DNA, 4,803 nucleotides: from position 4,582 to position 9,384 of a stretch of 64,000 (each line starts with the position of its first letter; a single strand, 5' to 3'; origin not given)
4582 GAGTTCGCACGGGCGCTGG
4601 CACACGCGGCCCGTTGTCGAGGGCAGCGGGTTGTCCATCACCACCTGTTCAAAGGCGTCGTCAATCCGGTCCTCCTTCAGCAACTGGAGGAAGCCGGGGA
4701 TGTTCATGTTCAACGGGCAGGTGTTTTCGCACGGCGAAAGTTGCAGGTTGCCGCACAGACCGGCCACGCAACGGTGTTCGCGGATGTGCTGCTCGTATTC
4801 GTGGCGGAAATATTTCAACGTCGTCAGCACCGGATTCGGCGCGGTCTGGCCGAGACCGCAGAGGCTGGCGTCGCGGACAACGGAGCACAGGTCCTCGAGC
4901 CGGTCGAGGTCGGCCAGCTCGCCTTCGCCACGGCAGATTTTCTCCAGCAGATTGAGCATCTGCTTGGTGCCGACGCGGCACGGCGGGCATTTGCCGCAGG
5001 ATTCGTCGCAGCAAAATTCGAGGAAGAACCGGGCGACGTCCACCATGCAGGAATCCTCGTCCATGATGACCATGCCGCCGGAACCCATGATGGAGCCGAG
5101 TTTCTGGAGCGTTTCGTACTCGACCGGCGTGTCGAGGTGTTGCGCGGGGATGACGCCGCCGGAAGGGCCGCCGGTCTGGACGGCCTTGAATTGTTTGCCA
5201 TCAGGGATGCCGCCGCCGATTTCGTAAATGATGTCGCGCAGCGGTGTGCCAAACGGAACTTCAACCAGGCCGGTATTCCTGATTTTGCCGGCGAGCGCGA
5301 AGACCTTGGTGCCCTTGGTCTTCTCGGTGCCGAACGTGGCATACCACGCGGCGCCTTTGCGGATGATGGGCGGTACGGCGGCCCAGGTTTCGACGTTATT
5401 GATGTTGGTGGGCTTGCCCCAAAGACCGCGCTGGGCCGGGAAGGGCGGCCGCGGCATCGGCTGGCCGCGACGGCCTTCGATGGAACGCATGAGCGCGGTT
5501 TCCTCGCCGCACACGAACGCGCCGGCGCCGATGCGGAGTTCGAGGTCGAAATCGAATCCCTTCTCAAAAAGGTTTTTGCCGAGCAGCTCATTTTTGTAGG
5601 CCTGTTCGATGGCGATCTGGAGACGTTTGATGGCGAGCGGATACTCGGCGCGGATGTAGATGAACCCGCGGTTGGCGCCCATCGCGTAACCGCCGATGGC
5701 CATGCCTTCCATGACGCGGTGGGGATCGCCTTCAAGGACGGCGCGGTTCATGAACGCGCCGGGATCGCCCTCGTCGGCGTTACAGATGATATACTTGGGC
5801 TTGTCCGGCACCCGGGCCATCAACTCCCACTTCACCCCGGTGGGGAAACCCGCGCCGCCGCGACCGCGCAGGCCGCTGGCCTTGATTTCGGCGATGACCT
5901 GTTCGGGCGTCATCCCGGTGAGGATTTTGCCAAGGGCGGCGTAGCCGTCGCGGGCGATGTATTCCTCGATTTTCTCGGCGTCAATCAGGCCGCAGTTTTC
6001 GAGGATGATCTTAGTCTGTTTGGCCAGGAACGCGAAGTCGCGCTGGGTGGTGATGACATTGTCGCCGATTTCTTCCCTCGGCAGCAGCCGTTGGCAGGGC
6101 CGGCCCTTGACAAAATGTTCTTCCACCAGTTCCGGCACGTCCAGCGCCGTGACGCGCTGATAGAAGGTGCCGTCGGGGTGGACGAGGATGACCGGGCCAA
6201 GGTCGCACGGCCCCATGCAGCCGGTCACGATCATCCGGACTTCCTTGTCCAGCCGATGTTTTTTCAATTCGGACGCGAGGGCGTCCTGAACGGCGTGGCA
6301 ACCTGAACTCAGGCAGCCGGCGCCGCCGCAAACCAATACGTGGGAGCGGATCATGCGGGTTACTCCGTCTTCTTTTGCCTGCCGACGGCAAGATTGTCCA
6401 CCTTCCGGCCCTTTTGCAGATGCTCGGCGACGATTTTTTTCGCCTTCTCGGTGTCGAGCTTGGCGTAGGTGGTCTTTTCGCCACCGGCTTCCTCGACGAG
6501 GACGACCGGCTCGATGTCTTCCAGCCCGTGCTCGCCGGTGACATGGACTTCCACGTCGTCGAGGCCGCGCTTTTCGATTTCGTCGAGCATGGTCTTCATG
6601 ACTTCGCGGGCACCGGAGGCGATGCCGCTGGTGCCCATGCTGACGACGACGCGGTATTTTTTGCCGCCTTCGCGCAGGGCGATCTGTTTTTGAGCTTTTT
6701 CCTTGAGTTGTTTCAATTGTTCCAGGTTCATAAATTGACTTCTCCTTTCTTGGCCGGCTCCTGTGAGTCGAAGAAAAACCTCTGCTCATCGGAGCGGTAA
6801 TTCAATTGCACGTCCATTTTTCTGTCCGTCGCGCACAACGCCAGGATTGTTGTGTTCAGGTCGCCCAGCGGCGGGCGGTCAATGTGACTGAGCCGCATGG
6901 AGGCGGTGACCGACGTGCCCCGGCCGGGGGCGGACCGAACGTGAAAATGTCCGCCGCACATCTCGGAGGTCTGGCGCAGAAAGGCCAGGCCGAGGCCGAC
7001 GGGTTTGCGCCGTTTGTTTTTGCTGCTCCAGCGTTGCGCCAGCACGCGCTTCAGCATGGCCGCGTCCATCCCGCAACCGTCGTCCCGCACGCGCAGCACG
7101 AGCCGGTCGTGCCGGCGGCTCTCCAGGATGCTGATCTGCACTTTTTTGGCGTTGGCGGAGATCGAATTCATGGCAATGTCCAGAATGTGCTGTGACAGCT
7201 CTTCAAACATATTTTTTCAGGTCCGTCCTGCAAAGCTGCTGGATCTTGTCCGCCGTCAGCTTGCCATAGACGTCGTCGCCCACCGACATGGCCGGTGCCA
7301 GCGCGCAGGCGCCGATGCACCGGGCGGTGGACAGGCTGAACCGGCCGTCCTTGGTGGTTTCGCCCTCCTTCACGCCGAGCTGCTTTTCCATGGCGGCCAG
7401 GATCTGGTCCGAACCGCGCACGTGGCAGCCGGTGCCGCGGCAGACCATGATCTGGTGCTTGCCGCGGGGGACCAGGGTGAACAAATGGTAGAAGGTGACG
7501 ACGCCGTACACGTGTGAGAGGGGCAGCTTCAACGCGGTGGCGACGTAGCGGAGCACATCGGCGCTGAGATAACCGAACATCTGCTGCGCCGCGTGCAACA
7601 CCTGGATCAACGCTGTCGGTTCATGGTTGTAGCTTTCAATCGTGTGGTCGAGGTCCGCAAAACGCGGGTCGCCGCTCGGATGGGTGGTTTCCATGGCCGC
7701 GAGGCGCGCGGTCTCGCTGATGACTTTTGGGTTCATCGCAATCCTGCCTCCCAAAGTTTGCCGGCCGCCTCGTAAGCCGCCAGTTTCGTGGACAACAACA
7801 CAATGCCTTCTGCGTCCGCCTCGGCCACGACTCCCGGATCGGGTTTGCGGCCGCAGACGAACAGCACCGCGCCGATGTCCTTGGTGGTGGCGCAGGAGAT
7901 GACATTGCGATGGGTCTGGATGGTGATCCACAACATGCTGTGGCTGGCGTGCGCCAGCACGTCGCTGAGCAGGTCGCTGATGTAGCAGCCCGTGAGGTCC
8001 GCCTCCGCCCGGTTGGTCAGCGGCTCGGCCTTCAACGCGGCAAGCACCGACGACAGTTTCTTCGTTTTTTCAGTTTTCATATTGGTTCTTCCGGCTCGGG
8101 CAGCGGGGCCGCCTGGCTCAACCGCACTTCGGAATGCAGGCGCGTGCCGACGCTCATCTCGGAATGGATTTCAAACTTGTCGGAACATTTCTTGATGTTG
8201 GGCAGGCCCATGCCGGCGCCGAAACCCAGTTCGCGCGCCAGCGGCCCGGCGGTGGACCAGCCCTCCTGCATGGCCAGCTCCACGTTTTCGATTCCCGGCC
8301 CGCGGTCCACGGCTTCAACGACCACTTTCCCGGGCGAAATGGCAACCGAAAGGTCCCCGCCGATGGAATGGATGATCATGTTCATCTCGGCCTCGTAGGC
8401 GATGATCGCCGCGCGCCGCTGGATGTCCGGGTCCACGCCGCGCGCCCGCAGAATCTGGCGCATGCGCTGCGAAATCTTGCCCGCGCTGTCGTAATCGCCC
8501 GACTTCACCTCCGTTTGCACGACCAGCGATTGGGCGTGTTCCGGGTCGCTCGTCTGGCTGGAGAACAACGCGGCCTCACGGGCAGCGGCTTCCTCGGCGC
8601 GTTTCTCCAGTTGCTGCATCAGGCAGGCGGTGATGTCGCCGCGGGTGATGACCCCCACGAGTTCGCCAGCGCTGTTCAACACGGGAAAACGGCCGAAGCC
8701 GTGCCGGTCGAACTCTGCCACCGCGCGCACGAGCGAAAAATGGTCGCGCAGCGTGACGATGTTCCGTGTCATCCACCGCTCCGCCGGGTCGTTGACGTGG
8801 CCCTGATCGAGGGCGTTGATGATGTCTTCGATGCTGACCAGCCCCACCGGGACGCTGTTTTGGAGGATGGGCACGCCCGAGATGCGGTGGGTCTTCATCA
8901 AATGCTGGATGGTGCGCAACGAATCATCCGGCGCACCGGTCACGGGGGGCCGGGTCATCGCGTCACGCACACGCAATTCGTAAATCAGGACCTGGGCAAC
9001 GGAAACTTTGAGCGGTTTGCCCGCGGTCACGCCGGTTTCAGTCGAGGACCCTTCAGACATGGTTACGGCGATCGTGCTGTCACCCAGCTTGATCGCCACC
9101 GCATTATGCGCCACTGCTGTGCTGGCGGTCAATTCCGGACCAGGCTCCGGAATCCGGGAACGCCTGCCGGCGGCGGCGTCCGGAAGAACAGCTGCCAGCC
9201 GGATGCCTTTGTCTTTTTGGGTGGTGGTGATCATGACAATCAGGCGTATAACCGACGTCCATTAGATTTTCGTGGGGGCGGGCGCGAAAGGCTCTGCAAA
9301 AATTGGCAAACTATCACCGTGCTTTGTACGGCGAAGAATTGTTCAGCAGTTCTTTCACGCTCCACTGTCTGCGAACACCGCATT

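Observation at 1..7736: Hox-type [NiFe] hydrogenase whose NuoF subunit is fused to a GltD/NfnB-like NADPH-type flavoprotein, plus an extended NuoG-like subunit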

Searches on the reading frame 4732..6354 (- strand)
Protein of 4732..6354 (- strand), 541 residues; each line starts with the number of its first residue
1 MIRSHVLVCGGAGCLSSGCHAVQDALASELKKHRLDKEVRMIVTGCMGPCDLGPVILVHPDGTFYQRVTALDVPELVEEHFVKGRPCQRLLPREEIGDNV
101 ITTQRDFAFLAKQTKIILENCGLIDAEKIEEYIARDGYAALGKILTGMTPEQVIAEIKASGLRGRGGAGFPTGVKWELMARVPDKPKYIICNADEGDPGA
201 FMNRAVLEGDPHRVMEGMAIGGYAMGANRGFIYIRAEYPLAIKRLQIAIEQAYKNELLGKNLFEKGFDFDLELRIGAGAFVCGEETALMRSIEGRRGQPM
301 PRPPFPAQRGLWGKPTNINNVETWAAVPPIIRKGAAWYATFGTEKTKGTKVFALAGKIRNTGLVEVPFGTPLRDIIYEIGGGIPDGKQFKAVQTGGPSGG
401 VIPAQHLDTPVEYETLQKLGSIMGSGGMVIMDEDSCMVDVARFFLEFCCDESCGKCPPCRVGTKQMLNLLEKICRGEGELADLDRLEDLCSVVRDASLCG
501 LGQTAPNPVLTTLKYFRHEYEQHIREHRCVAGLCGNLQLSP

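Call 65: search_solved_structures(query=window:4732-6354:-, max_evalue=1e-150, show_alignments=1)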
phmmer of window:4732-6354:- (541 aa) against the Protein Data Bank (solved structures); distinct sequences matched with E-value up to 1e-150: 9.
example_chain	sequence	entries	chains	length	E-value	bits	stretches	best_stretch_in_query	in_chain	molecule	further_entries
7t2r_B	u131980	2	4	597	3.8e-239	798.3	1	2-536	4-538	NiFe hydrogenase subunit B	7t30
7q4v_B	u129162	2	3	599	1.5e-236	789.7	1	3-537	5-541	Iron hydrogenase HydB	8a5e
8oh5_B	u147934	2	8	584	9.7e-205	684.7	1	11-535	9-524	NAD-reducing hydrogenase subunit HoxF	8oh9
9bov_B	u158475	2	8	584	6e-202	675.5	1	11-535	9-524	NADH dehydrogenase (Quinone)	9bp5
9n5u_B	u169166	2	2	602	6.7e-201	672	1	14-535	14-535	NfnB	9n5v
7q4w_B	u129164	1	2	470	4.4e-193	646.2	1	129-537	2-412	Iron hydrogenase HydB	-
9mqx_B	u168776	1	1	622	1.1e-186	625.1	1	6-537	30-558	NADH:ubiquinone oxidoreductase, NADH-binding (51 kD) subunit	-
8a6t_B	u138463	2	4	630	8.7e-186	622.2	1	6-537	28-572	Electron bifurcating hydrogenase subunit HydB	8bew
7p5h_B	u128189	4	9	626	1e-184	618.6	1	6-535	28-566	Fe-hydrogenase, subunit beta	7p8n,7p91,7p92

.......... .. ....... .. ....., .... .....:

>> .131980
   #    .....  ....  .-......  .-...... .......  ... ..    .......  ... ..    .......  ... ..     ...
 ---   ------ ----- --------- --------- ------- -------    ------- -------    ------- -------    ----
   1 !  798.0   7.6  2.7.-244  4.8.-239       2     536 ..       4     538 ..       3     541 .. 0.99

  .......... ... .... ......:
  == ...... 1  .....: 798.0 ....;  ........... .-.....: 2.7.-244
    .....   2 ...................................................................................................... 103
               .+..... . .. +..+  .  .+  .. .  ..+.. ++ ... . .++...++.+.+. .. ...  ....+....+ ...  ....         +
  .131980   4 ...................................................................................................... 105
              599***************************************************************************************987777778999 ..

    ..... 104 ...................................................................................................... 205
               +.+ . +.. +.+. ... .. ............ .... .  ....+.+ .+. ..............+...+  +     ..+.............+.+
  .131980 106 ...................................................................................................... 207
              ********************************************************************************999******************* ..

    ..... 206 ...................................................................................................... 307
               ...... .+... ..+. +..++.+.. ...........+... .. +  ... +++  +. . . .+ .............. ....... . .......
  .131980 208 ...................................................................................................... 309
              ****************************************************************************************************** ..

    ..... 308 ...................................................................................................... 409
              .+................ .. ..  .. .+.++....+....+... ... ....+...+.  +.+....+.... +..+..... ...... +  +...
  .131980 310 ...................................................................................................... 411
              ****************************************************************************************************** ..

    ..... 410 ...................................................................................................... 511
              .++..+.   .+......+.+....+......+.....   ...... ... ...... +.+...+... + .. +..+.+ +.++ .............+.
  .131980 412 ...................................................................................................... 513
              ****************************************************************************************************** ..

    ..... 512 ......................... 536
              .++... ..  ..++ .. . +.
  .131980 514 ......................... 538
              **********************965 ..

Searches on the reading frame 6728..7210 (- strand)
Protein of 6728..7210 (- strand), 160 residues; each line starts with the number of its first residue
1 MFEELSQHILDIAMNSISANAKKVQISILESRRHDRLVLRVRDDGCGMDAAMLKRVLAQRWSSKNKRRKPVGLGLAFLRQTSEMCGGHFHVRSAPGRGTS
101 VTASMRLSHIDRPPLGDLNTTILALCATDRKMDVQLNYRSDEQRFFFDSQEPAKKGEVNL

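Call 6: search_protein_families(library=pfam, proteins=[window:6728-7210:-], max_evalue=0.01)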
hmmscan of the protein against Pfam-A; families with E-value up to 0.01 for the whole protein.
window:6728-7210:- (160 aa): 2 families
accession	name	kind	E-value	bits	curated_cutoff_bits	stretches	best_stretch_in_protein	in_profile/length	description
PF02518.31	HATPase_c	-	2.4e-17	63.8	26.4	1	5-107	6-109/111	Histidine kinase-, DNA gyrase B-, and HSP90-like ATPase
PF13589.12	HATPase_c_3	-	2.1e-09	38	25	1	8-107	6-105/137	Histidine kinase-, DNA gyrase B-, and HSP90-like ATPase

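Call 46: search_protein_families(library=ncbifam, proteins=[window:6728-7210:-], max_evalue=0.00001)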
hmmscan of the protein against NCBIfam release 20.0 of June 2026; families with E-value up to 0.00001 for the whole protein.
window:6728-7210:- (160 aa): 34 families (the best 25 are shown)
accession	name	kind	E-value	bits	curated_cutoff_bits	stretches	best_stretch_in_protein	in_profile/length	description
NF008468.0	PRK11360.1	equivalog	5.8e-12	44.8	646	1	3-109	505-610/616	two-component system sensor histidine kinase AtoS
TIGR02916.1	PEP_his_kin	equivalog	2.2e-11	43.1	300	1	3-102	578-675/679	XrtA/PEP-CTERM system histidine kinase PrsK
NF008298.1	PRK11086.1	subfamily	2.3e-11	42.8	520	1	10-102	432-520/529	DcuS/MalK family sensor histidine kinase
NF007688.0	PRK10364.1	equivalog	2.7e-11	42.9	479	1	4-104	351-448/460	two-component system sensor histidine kinase ZraS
NF011874.0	PRK15347.1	equivalog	5.9e-11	41.1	852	1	24-125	532-630/921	two component system sensor kinase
NF046044.1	PnpS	equivalog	1.4e-10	40.8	400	1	4-104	285-388/390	two-component system histidine kinase PnpS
NF053867.1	SprKinKinDBac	equivalog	4.3e-10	38.6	775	1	5-108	398-498/500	sporulation kinase KinD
NF008312.0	PRK11100.1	equivalog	2.4e-09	36.5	356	1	5-105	370-472/477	two-component system sensor histidine kinase CreC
NF010411.0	PRK13837.1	equivalog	6.3e-09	34.4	647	1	25-103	598-671/828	two-component system VirA-like sensor kinase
NF052574.1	HisKinEspCMyxo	equivalog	1.2e-08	33.7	1200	1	14-102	543-632/785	serine histidine kinase EspC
NF041832.1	near_NosP_CTERM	subfamily_domain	2.6e-08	33.4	400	1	29-104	143-222/370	NahK/ErcS family hybrid sensor histidine kinase/response regulator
TIGR02966.1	phoR_proteo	equivalog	8.2e-08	31.6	334.2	1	4-103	229-331/333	phosphate regulon sensor histidine kinase PhoR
NF052573.1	HisKinEspAMyxo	equivalog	1.2e-07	30.2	1400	1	23-108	527-612/755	serine histidine kinase EspA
NF040691.1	MtrAB_MtrB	equivalog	1.4e-07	30.9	450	1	19-101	403-486/507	MtrAB system histidine kinase MtrB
NF041947.1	LuxQ_Vibrio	equivalog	1.4e-07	29.9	1200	1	23-111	609-700/843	quorum-sensing autoinducer 2 sensor kinase/phosphatase LuxQ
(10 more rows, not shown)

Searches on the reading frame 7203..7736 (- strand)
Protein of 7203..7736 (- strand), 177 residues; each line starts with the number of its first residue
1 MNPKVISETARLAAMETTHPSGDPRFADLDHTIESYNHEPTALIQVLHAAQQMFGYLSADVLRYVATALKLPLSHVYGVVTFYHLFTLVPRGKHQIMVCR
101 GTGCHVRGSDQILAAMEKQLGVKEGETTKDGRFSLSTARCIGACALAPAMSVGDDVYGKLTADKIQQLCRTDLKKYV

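Call 6: search_protein_families(library=pfam, proteins=[window:7203-7736:-], max_evalue=0.01)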
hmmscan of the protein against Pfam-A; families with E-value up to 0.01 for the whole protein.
window:7203-7736:- (177 aa): 1 family
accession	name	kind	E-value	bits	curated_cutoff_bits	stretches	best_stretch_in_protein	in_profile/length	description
PF01257.25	2Fe-2S_thioredx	-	2.7e-53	180.1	24.8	1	30-169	2-141/145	Thioredoxin-like [2Fe-2S] ferredoxin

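Call 46: search_protein_families(library=ncbifam, proteins=[window:7203-7736:-], max_evalue=0.00001)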
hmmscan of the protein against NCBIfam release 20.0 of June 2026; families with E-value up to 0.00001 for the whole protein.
window:7203-7736:- (177 aa): 9 families
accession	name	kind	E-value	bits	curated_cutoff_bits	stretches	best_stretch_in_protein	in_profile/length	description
NF005747.0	PRK07571.1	equivalog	1e-62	210.9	224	1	13-170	9-166/173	bidirectional hydrogenase complex protein HoxE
NF005722.0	PRK07539.1-2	equivalog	7.9e-43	146.2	141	1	28-169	12-153/157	NADH-quinone oxidoreductase subunit NuoE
TIGR01958.1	nuoE_fam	subfamily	1.9e-41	141.7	142.4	1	29-168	2-143/148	NADH-quinone oxidoreductase subunit NuoE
NF005725.0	PRK07539.1-5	equivalog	6.6e-41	139.9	220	1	27-169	23-168/174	NADH-quinone oxidoreductase subunit NuoE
NF004638.0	PRK05988.1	equivalog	2.8e-39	134.5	198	1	25-169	10-154/159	formate dehydrogenase subunit gamma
NF005721.0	PRK07539.1-1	equivalog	4.3e-30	105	308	1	26-168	31-173/292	NADH-quinone oxidoreductase subunit NuoE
NF005724.0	PRK07539.1-4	equivalog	8.6e-28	97.8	280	1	34-168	31-168/240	NADH-quinone oxidoreductase subunit NuoE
NF005723.0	PRK07539.1-3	equivalog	2.4e-27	95.8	226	1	38-169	21-153/158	NADH-quinone oxidoreductase subunit NuoE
NF009040.0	PRK12373.1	equivalog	1.2e-22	81.2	514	1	39-168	35-165/400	NADH-quinone oxidoreductase subunit E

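Call 74: search_solved_structures(query=window:7203-7736:-, max_evalue=1e-10)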
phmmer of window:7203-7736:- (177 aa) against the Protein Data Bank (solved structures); distinct sequences matched with E-value up to 1e-10: 53.
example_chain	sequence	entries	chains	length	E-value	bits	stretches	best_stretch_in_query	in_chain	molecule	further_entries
8a6t_C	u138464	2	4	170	6.3e-45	156.3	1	21-170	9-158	Electron bifurcating hydrogenase subunit HydC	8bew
7p5h_C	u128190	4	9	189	1.6e-41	145.3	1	25-171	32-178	Fe-hydrogenase, subunit gamma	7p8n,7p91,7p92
9mqx_C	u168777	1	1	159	4.1e-40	140.6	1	35-169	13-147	NADH:ubiquinone oxidoreductase 24 kD subunit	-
7t2r_C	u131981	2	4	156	1.2e-39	139.1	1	39-168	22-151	NiFe hydrogenase subunit C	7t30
9n5u_C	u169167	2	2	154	5.6e-39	136.9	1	34-171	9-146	NfnC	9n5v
7q4v_C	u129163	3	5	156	8.6e-38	133.1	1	35-167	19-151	Iron hydrogenase HydC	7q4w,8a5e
9bov_C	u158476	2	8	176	7.3e-36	126.8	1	28-171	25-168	NADH dehydrogenase (Ubiquinone), 24 kDa subunit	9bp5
8b9z_E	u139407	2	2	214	9.6e-33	116.7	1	36-174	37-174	NADH dehydrogenase (Ubiquinone) 24 kDa subunit, isoform A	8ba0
8esw_V2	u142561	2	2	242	1.3e-32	116.2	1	36-174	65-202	NADH dehydrogenase (Ubiquinone) 24 kDa subunit, isoform A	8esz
6gcs_H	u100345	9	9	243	1.6e-30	109.4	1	38-168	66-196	24-KDA SUBUNIT (NUHM) | Subunit NUHM of NADH:Ubiquinone Oxidoreductase (Complex I)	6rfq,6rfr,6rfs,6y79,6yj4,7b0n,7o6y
8oh5_A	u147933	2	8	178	2.1e-30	109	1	15-169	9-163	NAD-dependent formate dehydrogenase gamma subunit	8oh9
5xtb_O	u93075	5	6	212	5.3e-30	107.7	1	34-169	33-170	NADH dehydrogenase [ubiquinone] flavoprotein 2, mitochondrial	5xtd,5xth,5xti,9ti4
9cwt_O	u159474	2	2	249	8.1e-30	107.1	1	37-169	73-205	NADH dehydrogenase [ubiquinone] flavoprotein 2, mitochondrial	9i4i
9he5_A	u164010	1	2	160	1.4e-29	106.4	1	33-158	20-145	NADH-quinone oxidoreductase subunit E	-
6q9c_A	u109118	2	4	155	1.9e-29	106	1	33-158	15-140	NADH-quinone oxidoreductase subunit E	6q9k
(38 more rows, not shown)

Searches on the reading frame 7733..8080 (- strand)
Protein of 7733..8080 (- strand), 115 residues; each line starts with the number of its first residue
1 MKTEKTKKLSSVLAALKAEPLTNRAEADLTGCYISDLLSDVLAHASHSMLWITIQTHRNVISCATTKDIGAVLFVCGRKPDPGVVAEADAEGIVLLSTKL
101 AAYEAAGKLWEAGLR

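Call 6: search_protein_families(library=pfam, proteins=[window:7733-8080:-], max_evalue=0.01)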
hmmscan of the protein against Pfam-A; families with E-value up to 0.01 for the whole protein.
window:7733-8080:- (115 aa): 1 family
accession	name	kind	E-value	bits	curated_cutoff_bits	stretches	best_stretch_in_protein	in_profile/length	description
PF07085.17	DRTGG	-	0.0035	17.6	25.2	1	41-109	34-102/105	DRTGG domain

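Call 46: search_protein_families(library=ncbifam, proteins=[window:7733-8080:-], max_evalue=0.00001)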
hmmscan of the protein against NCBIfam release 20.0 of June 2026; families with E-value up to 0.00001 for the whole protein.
window:7733-8080:- (115 aa): 0 families

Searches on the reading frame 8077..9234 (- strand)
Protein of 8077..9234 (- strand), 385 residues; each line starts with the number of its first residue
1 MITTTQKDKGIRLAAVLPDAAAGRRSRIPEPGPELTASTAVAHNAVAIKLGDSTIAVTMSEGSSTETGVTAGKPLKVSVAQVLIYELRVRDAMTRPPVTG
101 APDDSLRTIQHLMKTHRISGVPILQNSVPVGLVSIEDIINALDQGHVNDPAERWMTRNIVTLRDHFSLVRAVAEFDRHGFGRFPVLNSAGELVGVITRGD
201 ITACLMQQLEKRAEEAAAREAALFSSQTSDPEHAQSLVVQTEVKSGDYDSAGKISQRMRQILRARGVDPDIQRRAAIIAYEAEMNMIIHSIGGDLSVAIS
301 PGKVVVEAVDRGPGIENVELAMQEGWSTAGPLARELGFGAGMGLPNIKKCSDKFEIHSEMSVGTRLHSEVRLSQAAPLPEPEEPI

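Call 6: search_protein_families(library=pfam, proteins=[window:8077-9234:-], max_evalue=0.01)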
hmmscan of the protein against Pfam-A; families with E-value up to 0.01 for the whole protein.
window:8077-9234:- (385 aa): 3 families
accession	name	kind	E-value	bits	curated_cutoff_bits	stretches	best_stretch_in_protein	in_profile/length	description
PF00571.33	CBS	-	1.3e-24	86.7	24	2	153-204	3-54/57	CBS domain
PF13581.12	HATPase_c_2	-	3.7e-06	27.4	27.4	1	249-360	6-117/127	Histidine kinase-like ATPase domain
PF02518.31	HATPase_c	-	1.6e-05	25.7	26.4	1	275-371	6-108/111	Histidine kinase-, DNA gyrase B-, and HSP90-like ATPase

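Call 46: search_protein_families(library=ncbifam, proteins=[window:8077-9234:-], max_evalue=0.00001)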
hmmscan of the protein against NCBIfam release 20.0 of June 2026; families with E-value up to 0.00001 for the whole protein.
window:8077-9234:- (385 aa): 9 families
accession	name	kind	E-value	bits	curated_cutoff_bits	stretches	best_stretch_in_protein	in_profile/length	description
TIGR01302.1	IMP_dehydrog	equivalog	6.6e-14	51.6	481.5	1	89-306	82-301/450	IMP dehydrogenase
TIGR01925.2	spIIAB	equivalog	2.1e-09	37.4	135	1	280-367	43-131/137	anti-sigma F factor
NF011447.0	PRK14869.2-3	equivalog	3.6e-09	35.7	522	0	81-139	239-298/540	putative manganese-dependent inorganic diphosphatase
NF053863.1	DS11_antiphage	equivalog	1.4e-08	34.3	260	1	58-205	47-192/305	CBS domain-containing anti-phage protein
NF011445.0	PRK14869.2-1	equivalog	5.4e-08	31.7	483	0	39-137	20-119/548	putative manganese-dependent inorganic diphosphatase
NF038279.1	TF_CBS_SpxR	exception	1.1e-07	31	600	1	103-256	206-348/427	CBS-HotDog domain-containing transcription factor SpxR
NF041552.1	TF_PrdR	equivalog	6e-07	28.2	795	1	87-214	6-134/577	sigma-54 dependent transcriptional regulator PrdR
NF011443.0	PRK14869.1-5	equivalog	2.4e-06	26.3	335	0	156-213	76-133/546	putative manganese-dependent inorganic diphosphatase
NF053603.1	HhpR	exception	3.7e-06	26.3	520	1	88-211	2-123/282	CBS domain-containing high hydrostatic pressure regulator HhpR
